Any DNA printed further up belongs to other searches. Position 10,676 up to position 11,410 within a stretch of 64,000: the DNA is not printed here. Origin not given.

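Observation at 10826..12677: Three-gene module: MqsR-like toxin, MqsA-like zinc-ribbon/HTH antitoxin, ImmA/IrrE metalloprotease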

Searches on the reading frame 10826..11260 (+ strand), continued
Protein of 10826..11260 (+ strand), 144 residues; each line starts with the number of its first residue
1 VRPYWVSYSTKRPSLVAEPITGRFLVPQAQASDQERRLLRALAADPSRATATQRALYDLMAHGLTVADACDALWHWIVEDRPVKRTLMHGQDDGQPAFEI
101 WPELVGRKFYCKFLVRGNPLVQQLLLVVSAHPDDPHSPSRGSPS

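Call 38: fold_search(model_id=the predicted structure, library=pdb)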
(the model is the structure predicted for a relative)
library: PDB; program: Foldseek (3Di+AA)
matches with E <= 10: 478; with E <= 0.001: 0
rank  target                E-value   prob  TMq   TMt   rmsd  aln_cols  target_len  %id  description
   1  3hi2_B                1.4e-02  1.00  0.61  0.73   3.1       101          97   19  Structure of the N-terminal domain of the E. coli antitoxin MqsA (YgiT/b3021) in complex with the E. coli toxin MqsR ( (released 2010-01-12)
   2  9sn1                  3.3e-01  0.21  0.24  0.06   9.6        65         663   14  Lip3 DL-peptidase in the apo-state (released 2026-02-18)
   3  7tdz_A                3.9e-01  0.54  0.32  0.04   4.0        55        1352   13  Cryo-EM model of protomer of the cytoplasmic ring of the nuclear pore complex from Xenopus laevis (released 2022-06-22)
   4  5trv                  3.9e-01  0.14  0.30  0.31   7.9       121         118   13  Crystal structure of a de novo designed protein with curved beta-sheet (released 2017-01-25)
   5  6w3g_A                5.7e-01  0.13  0.31  0.33   7.4       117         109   11  Rd1NTF2_04 with long sheet (released 2020-04-15)
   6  4q53_B                6.0e-01  0.20  0.28  0.31   6.4        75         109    9  Crystal structure of a DUF4783 family protein (BACUNI_04292) from Bacteroides uniformis ATCC 8492 at 1.27 A resolution (released 2014-07-16)
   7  8cd5                  7.8e-01  0.07  0.19  0.17   7.5        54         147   11  structure of HEX-1 from N. crassa crystallized in cellulo, diffracted at 100K and resolved using CrystFEL (released 2024-02-21)
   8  8cgx                  7.8e-01  0.07  0.19  0.17   7.5        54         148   11  structure of HEX-1 from N. crassa crystallized in cellulo, diffracted at 100K and resolved using XDS (released 2024-02-21)
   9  8cd6                  8.2e-01  0.06  0.19  0.17   7.4        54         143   11  structure of HEX-1 (cyto V2) from N. crassa grown in living insect cells, diffracted at 100K and resolved using CrystFEL (released 2024-02-21)
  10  7m0e_C                8.8e-01  0.06  0.16  0.07   4.8        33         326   15  Pre-catalytic synaptic complex of DNA Polymerase Lambda with gapped DSB substrate and incoming dUMPNPP (released 2022-03-16)
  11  5chg_B                9.3e-01  0.04  0.14  0.08   4.9        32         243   12  Human DNA polymerase lambda L431A mutant- MgdGTP binary and complex with 6 paired DNA (released 2016-02-24)
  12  3oml                  9.3e-01  0.04  0.17  0.06  15.0       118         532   12  Structure of full-length peroxisomal multifunctional enzyme type 2 from Drosophila melanogaster (released 2011-03-09)
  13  4q53_A                9.9e-01  0.14  0.28  0.30   6.5        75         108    9  Crystal structure of a DUF4783 family protein (BACUNI_04292) from Bacteroides uniformis ATCC 8492 at 1.27 A resolution (released 2014-07-16)
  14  5tph_A                1.1e+00  0.11  0.32  0.32   8.3       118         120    9  Crystal structure of a de novo designed protein homodimer with curved beta-sheet (released 2017-01-25)
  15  4cfe_C                1.1e+00  0.07  0.23  0.09  10.8        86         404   14  Structure of full length human AMPK in complex with a small molecule activator, a benzimidazole derivative (991) (released 2013-12-25)
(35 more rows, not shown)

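Call 54: find_encoding_contigs(protein=P0011, flank=4000, max_places=2)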
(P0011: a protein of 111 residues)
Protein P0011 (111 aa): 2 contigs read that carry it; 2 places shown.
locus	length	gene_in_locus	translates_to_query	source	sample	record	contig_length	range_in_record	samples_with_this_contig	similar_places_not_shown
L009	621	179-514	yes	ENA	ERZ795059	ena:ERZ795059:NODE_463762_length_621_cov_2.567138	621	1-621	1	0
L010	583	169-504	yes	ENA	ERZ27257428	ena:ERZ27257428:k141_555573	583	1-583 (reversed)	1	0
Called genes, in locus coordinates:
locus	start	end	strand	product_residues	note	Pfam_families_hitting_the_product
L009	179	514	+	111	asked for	-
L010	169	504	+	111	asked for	-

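Call 55: find_encoding_contigs(protein=P0022, flank=4000, max_places=2)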
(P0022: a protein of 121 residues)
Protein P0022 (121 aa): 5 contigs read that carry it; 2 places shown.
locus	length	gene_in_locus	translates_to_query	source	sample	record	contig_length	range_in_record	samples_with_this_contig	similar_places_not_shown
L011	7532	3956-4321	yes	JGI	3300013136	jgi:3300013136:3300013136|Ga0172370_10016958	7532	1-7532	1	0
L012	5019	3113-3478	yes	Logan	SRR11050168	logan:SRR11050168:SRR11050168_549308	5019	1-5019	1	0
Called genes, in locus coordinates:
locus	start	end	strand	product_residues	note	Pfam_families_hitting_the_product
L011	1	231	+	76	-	?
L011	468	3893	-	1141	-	PF18741:MTES_1575 (weak), PF00580:UvrD-helicase, PF01443:Viral_helicase1 (faint), PF13245:AAA_19, PF13604:AAA_30 (faint), PF13361:UvrD_C, PF13538:UvrD_C_2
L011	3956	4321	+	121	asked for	-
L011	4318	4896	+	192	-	PF15731:MqsA_antitoxin, PF01381:HTH_3, PF13560:HTH_31 (weak)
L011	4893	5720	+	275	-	PF06114:Peptidase_M78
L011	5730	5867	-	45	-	-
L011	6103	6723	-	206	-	PF13676:TIR_2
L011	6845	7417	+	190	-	PF04343:DUF488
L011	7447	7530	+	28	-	?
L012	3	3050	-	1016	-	?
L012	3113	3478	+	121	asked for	-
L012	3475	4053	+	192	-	PF15731:MqsA_antitoxin, PF01381:HTH_3, PF13560:HTH_31 (weak)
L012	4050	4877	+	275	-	PF06114:Peptidase_M78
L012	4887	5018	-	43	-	?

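Call 56: find_encoding_contigs(protein=P0027, flank=4000, max_places=2)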
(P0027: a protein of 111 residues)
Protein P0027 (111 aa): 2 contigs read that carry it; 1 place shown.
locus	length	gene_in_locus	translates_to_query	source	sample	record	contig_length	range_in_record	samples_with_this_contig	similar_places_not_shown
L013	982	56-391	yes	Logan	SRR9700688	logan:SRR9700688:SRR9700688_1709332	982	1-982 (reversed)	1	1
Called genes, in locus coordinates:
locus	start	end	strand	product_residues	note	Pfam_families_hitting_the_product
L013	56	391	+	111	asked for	-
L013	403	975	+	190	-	PF15731:MqsA_antitoxin, PF20432:Xre-like-HTH (faint), PF01381:HTH_3 (weak), PF12844:HTH_19 (faint)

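Call 57: find_encoding_contigs(protein=P0041, flank=4000, max_places=2)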
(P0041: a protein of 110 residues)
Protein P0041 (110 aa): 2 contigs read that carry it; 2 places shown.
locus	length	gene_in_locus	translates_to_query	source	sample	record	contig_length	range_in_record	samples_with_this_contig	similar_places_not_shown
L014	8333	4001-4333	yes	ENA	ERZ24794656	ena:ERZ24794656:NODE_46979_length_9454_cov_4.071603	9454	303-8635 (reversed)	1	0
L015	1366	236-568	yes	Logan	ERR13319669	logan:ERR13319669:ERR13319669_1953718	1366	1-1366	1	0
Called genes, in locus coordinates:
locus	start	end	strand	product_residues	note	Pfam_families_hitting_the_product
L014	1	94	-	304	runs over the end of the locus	?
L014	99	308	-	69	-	PF01381:HTH_3 (weak)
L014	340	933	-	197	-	-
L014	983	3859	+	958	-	PF07669:Eco57I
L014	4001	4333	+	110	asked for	-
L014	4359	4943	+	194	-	PF15731:MqsA_antitoxin, PF12844:HTH_19 (weak), PF13560:HTH_31 (weak), PF01381:HTH_3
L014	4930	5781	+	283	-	PF06114:Peptidase_M78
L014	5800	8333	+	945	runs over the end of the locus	?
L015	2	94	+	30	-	?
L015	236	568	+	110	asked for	-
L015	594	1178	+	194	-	PF15731:MqsA_antitoxin, PF12844:HTH_19 (weak), PF13560:HTH_31 (weak), PF01381:HTH_3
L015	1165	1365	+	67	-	?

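Call 58: find_encoding_contigs(protein=P0066, flank=4000, max_places=2)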
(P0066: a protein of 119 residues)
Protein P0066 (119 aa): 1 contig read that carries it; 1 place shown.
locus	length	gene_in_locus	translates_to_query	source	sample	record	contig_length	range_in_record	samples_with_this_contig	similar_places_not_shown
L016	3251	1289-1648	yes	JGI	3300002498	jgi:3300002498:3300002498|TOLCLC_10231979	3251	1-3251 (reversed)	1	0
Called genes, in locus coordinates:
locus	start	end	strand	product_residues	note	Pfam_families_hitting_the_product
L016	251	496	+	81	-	PF01402:RHH_1 (weak)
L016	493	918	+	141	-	PF01850:PIN (faint), PF13470:PIN_3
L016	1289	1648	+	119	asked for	-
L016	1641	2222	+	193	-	PF15731:MqsA_antitoxin, PF01381:HTH_3 (weak)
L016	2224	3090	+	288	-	PF06114:Peptidase_M78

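Call 59: find_encoding_contigs(protein=P0016, flank=4000, max_places=2)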
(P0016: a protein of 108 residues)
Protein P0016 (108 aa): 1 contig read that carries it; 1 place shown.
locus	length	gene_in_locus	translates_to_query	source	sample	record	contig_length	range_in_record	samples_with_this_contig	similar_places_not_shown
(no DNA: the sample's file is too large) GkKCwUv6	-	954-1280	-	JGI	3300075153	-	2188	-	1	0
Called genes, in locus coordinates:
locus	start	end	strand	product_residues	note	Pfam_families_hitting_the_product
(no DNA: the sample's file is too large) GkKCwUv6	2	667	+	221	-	?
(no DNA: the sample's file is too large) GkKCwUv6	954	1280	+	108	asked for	-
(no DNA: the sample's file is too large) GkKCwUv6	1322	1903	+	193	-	PF15731:MqsA_antitoxin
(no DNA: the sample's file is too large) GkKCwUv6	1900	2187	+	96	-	?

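Call 76: list_cluster_members(proteins=[P0003, P0002, L001:2118-2945:+, L019:4076-4927:+, L019:3137-3466:+])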
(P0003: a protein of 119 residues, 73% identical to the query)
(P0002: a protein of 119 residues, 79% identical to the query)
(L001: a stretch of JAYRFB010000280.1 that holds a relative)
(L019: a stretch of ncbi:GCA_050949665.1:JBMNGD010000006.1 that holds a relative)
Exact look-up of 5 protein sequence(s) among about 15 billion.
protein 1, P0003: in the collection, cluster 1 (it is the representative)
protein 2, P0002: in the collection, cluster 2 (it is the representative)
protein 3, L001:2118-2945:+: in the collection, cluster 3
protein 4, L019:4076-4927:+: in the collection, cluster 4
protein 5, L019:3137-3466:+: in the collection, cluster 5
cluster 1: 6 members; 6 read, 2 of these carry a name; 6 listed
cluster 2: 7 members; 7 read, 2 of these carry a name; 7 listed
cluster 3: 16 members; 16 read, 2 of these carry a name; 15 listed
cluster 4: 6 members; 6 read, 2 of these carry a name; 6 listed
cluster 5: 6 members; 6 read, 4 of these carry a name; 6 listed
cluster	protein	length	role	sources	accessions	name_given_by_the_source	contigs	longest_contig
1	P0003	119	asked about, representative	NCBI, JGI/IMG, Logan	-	hypothetical protein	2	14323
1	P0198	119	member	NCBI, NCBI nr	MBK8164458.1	MAG: hypothetical protein IPK64_00690 [bacterium] | hypothetical protein [bacterium]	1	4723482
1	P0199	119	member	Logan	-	-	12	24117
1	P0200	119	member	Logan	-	-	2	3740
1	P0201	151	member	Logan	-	-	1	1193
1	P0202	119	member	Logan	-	-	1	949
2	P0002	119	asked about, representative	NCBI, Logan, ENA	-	-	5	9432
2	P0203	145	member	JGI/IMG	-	hypothetical protein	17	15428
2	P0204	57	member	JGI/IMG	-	hypothetical protein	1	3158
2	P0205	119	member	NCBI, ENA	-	-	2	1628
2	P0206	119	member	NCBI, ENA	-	-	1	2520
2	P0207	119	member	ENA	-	-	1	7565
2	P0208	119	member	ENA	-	-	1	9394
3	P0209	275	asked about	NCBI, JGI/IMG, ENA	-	hypothetical protein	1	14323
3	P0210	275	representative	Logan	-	-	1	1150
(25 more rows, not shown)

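Call 80: search_protein_families(library=padloc, proteins=[L004:5790-8348:+, L014:983-3859:+], max_evalue=0.001)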
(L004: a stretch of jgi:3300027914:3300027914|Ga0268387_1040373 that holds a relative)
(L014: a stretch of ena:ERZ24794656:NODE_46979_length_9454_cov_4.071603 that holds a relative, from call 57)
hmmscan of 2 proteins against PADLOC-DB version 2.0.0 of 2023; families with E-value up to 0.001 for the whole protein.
L004:5790-8348:+ (853 aa): 28 families (the best 25 are shown)
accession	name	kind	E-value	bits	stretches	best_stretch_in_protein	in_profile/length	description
PDLC00037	DruE3|DruE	-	2.9e-68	228.8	1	20-664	22-665/2055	SNF2 family N-terminal domain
PDLC00013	DruE1|DruE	-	2.2e-63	212.8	2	12-168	15-179/1776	SNF2 family N-terminal domain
PDLC00035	DruE3|DruE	-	1.1e-53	180.4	1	40-651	47-652/1460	SNF2 family N-terminal domain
PDLC00036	DruE3|DruE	-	1.2e-48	163.2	1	30-667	31-652/2023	SNF2 family N-terminal domain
PDLC00015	DruE2|DruE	-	2e-43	146.5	3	1-135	2-147/1887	SNF2 family N-terminal domain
PDLC00051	DruE4|DruE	-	1.9e-38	129.8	2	2-135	4-143/1829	SNF2 family N-terminal domain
PDLC00014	DruE2|DruE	-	3.1e-37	125.7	2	1-134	1-157/1928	SNF2 family N-terminal domain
PDLC02896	DpdJ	-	2e-20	70.2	2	90-153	169-233/1487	DpdJ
PDLC03960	SngC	-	1.6e-17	61.5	1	88-341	29-238/720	-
PDLC02503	BrxHI|BrxHII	-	2e-17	60.7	1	75-250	16-181/698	BrxHI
PDLC02501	BrxHI|BrxHII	-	7e-11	38.9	1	88-252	28-184/925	BrxHI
PDLC02569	DrmA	-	1.6e-10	37.5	1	70-158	386-480/1095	DrmA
PDLC00937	Cas3d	-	3.1e-10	37.8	1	87-231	1-157/357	"CRISPR-associated helicase Cas3, subtype CYANO"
PDLC02898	DpdJ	-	1.2e-08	32.3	1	187-248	345-408/506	DpdJ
PDLC02570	DrmA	-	3.4e-08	30.3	1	102-158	192-247/851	DrmA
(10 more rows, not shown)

L014:983-3859:+ (958 aa): 18 families
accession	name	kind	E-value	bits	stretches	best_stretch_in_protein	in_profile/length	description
PDLC03622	REase_MTase_IIG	-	4.8e-44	148.1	3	387-531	962-1104/1524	Type IIG restriction enzyme-methyltransferase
PDLC03613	REase_MTase_IIG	-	6.1e-36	121.5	2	279-788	731-1234/1250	Type IIG restriction enzyme-methyltransferase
PDLC02643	DrmMI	-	1e-32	111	1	69-311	659-879/1347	DrmMI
PDLC03620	REase_MTase_IIG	-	3e-27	92.7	2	67-128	662-725/1378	Type IIG restriction enzyme-methyltransferase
PDLC02638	DrmMI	-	1e-24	84.8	1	69-311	658-882/935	DrmMI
PDLC03611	REase_MTase_IIG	-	2.3e-20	69.7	2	621-786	1294-1449/1532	Type IIG restriction enzyme-methyltransferase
PDLC02644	DrmMI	-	6.6e-20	68.7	1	68-128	169-228/988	DrmMI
PDLC03618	REase_MTase_IIG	-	7.2e-18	61.3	1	69-320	654-885/1429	Type IIG restriction enzyme-methyltransferase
PDLC02639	DrmMI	-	8.8e-18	61.9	1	48-128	313-386/803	DrmMI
PDLC02645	DrmMI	-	5.5e-17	59.2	1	64-130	649-714/772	DrmMI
PDLC02646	DrmMI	-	1.1e-16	58.1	1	73-128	42-97/792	DrmMI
PDLC03614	REase_MTase_IIG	-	3.7e-11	39.4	2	78-130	630-682/1584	Type IIG restriction enzyme-methyltransferase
PDLC03629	REase_MTase_IIG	-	1.3e-10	37.8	1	80-138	487-546/1182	Type IIG restriction enzyme-methyltransferase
PDLC03365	MTase_II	-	9.6e-10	35.9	1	618-714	411-504/578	Type II methyltransferase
PDLC03604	REase_MTase_IIG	-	9e-08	28.6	0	387-442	572-628/1011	Type IIG restriction enzyme-methyltransferase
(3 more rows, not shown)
